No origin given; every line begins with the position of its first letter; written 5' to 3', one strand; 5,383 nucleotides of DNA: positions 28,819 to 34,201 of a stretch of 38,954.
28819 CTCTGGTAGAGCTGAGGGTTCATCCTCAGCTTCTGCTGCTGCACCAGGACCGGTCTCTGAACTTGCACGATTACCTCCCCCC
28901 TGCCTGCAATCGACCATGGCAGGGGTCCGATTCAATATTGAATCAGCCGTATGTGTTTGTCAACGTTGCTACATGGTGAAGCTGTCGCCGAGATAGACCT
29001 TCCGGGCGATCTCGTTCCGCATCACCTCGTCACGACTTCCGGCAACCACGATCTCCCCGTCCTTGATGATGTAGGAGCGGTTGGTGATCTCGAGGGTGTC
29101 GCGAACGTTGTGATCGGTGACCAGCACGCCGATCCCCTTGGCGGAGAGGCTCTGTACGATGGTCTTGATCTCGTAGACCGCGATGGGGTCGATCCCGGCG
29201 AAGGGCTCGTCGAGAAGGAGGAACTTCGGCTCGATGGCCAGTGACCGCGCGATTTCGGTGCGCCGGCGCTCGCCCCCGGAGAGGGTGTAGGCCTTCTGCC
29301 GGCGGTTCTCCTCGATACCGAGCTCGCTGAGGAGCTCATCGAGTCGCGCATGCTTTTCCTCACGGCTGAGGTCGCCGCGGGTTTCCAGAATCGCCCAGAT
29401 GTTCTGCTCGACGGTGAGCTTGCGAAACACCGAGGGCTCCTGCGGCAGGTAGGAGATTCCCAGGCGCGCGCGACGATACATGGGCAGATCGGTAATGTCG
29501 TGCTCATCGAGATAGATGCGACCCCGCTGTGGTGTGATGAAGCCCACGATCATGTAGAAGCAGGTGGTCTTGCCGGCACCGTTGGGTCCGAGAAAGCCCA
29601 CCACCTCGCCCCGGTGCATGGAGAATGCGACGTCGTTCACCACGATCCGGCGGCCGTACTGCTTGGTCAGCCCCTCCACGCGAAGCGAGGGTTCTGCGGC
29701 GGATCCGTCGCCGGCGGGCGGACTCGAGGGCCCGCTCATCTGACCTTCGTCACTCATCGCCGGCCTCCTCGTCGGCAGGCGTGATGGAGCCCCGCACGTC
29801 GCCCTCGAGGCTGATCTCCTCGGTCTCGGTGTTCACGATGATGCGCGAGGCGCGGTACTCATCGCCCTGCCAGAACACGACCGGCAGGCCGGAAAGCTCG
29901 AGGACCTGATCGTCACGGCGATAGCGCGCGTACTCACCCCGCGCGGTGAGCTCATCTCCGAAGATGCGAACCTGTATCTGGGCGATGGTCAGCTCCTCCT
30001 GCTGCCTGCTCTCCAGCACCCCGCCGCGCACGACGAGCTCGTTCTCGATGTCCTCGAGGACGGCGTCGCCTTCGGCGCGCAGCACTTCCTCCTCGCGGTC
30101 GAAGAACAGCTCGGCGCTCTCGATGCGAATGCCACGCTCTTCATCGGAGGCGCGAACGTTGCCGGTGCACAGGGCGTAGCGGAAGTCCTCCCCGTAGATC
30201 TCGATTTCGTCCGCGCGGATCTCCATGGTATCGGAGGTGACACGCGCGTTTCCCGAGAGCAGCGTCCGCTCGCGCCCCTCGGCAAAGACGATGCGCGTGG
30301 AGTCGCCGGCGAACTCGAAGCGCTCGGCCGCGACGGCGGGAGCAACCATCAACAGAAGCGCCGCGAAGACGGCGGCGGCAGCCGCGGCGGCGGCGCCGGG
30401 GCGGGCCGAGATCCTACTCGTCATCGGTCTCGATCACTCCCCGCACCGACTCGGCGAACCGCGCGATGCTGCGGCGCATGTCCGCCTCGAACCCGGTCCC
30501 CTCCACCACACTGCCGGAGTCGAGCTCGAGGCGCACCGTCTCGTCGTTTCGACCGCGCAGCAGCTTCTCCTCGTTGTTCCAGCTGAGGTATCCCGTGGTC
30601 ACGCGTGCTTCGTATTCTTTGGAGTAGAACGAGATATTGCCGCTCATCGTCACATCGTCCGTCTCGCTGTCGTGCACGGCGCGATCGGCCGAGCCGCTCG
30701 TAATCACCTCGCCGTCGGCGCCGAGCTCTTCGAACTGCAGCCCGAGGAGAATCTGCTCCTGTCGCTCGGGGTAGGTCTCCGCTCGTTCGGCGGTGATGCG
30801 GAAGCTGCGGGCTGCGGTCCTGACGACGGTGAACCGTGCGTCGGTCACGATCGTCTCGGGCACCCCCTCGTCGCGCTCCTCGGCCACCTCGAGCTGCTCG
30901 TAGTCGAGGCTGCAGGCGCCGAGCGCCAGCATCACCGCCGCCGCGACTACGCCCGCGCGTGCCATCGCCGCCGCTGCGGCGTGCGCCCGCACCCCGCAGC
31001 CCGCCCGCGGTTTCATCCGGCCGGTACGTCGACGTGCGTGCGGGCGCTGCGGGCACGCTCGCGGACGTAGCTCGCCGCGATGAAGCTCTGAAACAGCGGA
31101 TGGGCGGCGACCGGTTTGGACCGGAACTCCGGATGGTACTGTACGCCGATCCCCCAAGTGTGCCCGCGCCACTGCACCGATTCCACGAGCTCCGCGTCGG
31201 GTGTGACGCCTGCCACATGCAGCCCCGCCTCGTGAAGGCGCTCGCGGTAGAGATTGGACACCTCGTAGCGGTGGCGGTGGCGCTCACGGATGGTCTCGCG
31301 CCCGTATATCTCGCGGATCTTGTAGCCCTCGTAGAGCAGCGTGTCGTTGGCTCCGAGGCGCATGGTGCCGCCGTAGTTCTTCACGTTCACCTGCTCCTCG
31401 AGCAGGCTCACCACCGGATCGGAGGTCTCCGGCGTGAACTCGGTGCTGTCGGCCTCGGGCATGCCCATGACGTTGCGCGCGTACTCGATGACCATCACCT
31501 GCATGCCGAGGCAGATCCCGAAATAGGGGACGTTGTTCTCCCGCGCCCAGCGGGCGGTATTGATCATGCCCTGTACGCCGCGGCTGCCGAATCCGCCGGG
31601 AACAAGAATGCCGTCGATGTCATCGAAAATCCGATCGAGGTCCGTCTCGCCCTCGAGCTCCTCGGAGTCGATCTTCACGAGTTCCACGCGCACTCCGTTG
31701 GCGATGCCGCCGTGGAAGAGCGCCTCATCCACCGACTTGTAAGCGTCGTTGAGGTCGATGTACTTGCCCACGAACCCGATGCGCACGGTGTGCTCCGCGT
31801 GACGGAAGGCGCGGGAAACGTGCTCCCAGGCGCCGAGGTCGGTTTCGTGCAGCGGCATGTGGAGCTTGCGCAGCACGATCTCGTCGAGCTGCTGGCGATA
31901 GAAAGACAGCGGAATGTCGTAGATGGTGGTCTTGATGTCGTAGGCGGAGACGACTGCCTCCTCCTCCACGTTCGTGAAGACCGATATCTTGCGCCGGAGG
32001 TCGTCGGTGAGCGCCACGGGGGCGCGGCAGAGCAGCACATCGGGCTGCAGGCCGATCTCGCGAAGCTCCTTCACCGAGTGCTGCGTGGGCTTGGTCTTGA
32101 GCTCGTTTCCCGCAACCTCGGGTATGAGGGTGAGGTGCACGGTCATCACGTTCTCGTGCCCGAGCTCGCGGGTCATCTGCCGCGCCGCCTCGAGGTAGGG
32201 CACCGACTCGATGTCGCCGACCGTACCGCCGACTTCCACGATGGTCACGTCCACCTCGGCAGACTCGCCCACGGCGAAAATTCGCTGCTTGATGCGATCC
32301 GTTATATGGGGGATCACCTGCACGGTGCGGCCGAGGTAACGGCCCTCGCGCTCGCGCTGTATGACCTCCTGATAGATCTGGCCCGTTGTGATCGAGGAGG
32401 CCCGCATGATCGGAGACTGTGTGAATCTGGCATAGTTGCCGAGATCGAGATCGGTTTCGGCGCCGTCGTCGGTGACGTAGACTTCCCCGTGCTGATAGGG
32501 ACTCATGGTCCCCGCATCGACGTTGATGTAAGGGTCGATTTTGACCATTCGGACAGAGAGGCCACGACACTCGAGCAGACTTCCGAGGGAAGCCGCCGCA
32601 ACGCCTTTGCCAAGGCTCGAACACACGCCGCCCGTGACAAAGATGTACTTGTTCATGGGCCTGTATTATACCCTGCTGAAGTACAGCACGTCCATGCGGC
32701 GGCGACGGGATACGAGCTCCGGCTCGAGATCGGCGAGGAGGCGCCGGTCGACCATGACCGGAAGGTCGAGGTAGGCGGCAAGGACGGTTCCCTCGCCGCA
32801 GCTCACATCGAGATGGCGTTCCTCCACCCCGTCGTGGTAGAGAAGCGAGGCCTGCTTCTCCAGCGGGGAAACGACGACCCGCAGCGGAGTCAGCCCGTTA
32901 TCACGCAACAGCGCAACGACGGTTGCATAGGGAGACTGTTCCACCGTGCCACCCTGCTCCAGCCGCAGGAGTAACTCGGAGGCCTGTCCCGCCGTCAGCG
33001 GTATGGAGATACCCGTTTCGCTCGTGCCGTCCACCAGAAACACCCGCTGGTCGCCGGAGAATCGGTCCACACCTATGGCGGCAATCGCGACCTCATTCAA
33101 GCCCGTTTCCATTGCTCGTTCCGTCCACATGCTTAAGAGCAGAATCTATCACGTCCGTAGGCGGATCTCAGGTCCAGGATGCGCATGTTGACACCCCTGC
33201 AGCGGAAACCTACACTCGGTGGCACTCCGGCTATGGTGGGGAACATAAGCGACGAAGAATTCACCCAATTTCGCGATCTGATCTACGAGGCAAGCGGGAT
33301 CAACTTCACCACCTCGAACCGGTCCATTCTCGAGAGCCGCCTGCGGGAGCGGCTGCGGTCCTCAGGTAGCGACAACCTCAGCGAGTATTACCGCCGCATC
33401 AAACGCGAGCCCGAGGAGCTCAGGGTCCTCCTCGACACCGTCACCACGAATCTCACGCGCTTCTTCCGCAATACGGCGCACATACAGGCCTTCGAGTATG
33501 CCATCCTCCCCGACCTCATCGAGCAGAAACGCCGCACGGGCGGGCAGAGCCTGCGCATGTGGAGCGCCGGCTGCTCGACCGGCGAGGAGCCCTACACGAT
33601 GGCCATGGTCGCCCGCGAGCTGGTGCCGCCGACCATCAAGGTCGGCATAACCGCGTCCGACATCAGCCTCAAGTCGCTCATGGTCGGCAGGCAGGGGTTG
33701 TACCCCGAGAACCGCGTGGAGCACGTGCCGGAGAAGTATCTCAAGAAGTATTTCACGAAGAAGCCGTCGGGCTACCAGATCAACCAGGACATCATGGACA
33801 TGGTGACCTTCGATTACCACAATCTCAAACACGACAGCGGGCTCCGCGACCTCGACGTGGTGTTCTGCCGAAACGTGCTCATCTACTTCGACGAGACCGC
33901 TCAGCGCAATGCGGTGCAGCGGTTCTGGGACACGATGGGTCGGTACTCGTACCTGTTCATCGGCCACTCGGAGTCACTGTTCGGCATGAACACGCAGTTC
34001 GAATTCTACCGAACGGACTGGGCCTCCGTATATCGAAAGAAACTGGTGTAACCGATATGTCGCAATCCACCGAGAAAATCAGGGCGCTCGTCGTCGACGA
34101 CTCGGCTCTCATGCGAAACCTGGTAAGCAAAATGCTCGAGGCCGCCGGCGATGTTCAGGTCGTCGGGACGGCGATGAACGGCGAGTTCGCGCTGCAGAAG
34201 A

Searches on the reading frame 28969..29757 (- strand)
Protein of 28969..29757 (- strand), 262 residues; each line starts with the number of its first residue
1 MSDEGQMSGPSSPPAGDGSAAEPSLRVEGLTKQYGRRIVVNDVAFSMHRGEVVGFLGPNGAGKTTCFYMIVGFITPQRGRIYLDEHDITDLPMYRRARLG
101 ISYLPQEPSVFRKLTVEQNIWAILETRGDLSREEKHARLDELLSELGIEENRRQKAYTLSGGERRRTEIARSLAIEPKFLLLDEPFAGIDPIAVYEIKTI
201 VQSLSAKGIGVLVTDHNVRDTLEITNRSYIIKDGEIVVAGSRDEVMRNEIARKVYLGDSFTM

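Call 65: search_protein_families(library=pfam, proteins=[window:28969-29757:-], max_evalue=0.001)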
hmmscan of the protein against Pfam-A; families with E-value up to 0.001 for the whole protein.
window:28969-29757:- (262 aa): 2 families
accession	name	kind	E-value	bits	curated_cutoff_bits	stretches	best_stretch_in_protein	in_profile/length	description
PF00005.33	ABC_tran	-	6.1e-37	127.7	25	1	40-187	1-137/137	ABC transporter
PF13304.12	AAA_21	-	8e-05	23.3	27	0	156-217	235-299/304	AAA domain, putative AbiEii toxin, Type IV TA system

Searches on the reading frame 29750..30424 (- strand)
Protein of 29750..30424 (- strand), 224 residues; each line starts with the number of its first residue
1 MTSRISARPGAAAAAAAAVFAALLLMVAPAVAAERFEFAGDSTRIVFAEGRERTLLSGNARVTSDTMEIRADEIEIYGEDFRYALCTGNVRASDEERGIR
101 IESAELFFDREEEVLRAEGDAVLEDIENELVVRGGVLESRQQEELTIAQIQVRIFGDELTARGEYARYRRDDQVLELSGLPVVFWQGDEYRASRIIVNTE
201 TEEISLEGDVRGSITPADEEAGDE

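Call 65: search_protein_families(library=pfam, proteins=[window:29750-30424:-], max_evalue=0.001)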
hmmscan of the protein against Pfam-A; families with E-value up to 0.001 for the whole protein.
window:29750-30424:- (224 aa): 1 family
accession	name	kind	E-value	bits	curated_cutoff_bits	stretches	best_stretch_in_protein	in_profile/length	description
PF03968.19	LptD_N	-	1.6e-09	38.4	20.4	1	84-202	16-112/113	LptA/(LptD N-terminal domain) LPS transport protein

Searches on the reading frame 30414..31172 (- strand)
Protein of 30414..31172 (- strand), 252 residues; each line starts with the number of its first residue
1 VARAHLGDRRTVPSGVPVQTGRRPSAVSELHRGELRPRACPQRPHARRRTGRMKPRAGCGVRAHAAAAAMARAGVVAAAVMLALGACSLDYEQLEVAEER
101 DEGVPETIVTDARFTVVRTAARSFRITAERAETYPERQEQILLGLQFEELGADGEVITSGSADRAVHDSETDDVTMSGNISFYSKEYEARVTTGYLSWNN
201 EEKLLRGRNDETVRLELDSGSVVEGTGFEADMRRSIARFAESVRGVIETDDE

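Call 65: search_protein_families(library=pfam, proteins=[window:30414-31172:-], max_evalue=0.001)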
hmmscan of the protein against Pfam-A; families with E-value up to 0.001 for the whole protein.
window:30414-31172:- (252 aa): 1 family
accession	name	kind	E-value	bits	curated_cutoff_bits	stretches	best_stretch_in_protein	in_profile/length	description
PF06835.18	LptC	-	1.2e-11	45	21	1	79-248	5-175/175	Lipopolysaccharide-assembly, LptC-related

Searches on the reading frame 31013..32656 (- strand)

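Call 65: search_protein_families(library=pfam, proteins=[window:31013-32656:-], max_evalue=0.001)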
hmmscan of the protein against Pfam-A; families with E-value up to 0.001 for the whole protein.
window:31013-32656:- (547 aa): 3 families
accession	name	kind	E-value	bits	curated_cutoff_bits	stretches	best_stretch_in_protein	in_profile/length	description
PF06418.20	CTP_synth_N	-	3.6e-120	400.7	26.1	1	3-267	1-265/265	CTP synthase N-terminus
PF00117.34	GATase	-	3.3e-39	135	22.8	1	303-527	3-189/190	Glutamine amidotransferase class-I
PF07722.19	Peptidase_C26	-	3e-09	37.4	20.5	1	370-510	100-219/219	Peptidase C26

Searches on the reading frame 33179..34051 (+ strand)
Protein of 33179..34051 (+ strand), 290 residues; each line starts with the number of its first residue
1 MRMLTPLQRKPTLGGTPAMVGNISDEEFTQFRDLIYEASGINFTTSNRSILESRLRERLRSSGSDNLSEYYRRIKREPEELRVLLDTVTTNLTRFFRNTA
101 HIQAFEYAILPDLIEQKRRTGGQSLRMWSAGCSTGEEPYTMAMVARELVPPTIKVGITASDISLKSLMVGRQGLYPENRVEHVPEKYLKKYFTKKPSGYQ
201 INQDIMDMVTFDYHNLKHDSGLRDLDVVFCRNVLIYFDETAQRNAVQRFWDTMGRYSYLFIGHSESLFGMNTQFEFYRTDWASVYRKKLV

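Call 65: search_protein_families(library=pfam, proteins=[window:33179-34051:+], max_evalue=0.001)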
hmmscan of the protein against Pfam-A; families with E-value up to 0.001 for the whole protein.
window:33179-34051:+ (290 aa): 2 families
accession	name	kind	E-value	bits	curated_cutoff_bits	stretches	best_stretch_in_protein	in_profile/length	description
PF01739.24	CheR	-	9.4e-65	218.1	27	1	91-281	1-193/195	CheR methyltransferase, SAM binding domain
PF03705.20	CheR_N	-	4.2e-15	55.6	27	1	26-78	1-53/53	CheR methyltransferase, all-alpha domain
